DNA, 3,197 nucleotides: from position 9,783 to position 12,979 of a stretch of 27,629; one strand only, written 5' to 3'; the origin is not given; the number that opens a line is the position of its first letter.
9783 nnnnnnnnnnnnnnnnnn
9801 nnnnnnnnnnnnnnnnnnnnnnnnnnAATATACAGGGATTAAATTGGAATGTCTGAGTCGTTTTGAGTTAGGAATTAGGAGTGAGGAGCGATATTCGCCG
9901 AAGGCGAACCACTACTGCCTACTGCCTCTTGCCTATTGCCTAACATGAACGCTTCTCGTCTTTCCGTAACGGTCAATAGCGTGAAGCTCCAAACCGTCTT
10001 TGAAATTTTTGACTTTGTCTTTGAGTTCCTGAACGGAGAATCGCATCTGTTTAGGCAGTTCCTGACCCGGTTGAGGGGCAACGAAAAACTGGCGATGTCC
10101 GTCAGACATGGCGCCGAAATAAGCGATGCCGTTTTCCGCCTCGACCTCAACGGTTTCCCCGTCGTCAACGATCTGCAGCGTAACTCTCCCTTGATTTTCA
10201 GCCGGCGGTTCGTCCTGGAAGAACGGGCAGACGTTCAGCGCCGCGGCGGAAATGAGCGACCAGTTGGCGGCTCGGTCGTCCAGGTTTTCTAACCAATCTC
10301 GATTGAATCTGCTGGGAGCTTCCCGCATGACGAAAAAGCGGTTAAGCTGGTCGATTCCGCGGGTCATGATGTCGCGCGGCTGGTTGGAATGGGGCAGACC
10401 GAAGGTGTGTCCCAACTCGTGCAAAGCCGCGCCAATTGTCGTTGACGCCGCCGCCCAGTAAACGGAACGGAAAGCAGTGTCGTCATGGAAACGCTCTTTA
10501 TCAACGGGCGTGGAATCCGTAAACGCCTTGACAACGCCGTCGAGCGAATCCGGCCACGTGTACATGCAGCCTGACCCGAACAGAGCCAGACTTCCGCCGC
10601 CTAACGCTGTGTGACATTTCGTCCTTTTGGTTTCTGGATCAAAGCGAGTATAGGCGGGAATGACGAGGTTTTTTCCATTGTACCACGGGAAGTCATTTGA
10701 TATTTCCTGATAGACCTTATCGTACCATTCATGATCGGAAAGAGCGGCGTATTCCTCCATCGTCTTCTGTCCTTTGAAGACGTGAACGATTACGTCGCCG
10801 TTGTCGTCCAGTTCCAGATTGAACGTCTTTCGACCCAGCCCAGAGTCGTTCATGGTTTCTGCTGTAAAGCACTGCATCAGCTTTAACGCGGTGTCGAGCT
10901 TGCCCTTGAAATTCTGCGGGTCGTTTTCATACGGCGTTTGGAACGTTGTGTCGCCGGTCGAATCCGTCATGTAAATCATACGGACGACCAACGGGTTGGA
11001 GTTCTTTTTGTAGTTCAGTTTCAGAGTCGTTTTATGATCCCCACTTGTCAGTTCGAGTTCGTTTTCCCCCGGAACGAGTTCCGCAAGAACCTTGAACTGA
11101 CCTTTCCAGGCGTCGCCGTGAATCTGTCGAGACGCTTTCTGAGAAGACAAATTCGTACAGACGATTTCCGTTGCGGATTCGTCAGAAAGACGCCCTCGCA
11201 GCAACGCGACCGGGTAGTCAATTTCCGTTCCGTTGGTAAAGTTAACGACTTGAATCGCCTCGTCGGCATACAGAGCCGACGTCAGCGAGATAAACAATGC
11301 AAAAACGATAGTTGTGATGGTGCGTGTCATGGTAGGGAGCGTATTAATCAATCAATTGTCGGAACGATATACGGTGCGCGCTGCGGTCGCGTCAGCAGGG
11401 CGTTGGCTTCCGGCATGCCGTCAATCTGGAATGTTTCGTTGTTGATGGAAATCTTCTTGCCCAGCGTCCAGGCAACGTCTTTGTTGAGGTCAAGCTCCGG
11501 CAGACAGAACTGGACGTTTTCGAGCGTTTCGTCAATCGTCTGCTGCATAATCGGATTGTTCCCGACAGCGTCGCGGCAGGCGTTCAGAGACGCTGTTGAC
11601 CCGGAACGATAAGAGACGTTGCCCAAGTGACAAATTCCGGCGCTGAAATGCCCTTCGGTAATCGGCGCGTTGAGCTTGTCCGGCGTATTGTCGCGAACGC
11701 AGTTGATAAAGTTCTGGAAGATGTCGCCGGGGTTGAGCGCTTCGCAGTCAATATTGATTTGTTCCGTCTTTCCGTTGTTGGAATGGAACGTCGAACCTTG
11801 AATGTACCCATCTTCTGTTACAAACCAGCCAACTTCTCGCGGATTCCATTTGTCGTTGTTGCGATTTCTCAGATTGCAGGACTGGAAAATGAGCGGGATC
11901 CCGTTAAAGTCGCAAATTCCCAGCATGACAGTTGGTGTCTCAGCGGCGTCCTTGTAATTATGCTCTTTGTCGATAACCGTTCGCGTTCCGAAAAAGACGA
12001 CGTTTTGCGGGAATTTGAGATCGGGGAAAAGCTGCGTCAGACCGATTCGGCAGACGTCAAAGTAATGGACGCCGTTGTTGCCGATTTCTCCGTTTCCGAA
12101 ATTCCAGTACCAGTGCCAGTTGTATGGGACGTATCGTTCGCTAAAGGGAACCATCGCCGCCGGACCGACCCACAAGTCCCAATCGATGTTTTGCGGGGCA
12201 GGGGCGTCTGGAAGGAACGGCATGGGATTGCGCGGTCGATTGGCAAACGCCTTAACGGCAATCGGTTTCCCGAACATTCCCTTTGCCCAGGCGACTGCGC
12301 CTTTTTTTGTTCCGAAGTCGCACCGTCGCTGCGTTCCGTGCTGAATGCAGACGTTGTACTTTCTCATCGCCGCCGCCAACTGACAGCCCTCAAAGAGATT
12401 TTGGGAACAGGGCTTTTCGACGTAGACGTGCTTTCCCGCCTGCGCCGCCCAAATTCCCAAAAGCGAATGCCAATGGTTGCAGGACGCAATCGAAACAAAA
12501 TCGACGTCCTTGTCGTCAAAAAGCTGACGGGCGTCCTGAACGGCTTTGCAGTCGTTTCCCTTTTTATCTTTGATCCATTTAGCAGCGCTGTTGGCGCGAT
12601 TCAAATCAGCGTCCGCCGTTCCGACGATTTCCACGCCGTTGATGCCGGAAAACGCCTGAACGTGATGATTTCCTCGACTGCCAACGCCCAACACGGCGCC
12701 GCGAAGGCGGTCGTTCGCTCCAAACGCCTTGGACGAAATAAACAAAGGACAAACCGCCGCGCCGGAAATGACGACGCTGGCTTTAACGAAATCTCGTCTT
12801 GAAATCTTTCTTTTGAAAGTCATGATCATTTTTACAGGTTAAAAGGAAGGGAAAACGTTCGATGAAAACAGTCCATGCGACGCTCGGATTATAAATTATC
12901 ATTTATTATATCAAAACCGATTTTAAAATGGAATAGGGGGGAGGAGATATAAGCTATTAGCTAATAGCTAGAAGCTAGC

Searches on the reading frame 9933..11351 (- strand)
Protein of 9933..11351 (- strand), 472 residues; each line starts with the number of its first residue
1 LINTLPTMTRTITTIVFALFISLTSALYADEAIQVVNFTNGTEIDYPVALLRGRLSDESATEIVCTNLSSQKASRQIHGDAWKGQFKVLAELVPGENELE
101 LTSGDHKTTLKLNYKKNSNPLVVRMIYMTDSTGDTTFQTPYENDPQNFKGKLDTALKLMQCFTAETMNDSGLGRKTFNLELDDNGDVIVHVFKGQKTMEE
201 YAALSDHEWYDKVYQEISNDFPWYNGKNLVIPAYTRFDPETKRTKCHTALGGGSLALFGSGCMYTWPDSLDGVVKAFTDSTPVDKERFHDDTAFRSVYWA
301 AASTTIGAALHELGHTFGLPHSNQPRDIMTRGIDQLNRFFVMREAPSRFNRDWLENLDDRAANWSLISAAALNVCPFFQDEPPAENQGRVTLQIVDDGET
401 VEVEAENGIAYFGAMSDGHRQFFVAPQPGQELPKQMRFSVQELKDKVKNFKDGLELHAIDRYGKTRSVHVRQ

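Call 12: search_protein_families(library=pfam, proteins=[window:9933-11351:-], max_evalue=0.001)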
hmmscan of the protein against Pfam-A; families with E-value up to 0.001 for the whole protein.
window:9933-11351:- (472 aa): 2 families
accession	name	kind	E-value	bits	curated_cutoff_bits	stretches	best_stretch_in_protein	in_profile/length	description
PF12044.14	Metallopep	-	1.7e-78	264.6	27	1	33-380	2-389/427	Putative peptidase family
PF00413.30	Peptidase_M10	-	1.9e-06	28.2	24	1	180-334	66-137/159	Matrixin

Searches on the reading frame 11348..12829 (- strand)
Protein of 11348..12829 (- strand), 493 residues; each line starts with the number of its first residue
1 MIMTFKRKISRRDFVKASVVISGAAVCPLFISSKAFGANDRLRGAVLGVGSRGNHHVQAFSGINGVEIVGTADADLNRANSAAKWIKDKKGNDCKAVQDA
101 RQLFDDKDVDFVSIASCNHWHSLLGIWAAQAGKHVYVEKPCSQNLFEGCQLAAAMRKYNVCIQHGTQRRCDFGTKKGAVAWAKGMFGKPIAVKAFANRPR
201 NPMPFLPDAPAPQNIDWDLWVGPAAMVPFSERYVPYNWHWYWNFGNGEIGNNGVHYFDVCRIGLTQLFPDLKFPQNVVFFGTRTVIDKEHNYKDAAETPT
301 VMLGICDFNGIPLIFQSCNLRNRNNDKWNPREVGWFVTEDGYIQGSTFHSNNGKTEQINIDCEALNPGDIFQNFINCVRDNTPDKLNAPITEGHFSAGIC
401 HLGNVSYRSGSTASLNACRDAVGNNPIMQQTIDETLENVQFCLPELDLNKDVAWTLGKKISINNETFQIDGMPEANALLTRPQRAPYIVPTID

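Call 12: search_protein_families(library=pfam, proteins=[window:11348-12829:-], max_evalue=0.001)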
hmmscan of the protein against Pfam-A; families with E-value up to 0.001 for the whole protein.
window:11348-12829:- (493 aa): 2 families
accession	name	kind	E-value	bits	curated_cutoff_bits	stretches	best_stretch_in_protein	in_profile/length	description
PF01408.29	GFO_IDH_MocA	-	3.3e-15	57.3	24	1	43-164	2-118/120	Oxidoreductase family, NAD-binding Rossmann fold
PF19051.5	GFO_IDH_MocA_C2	-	5.1e-12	46.3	23.3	1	207-260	44-97/254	Oxidoreductase family, C-terminal alpha/beta domain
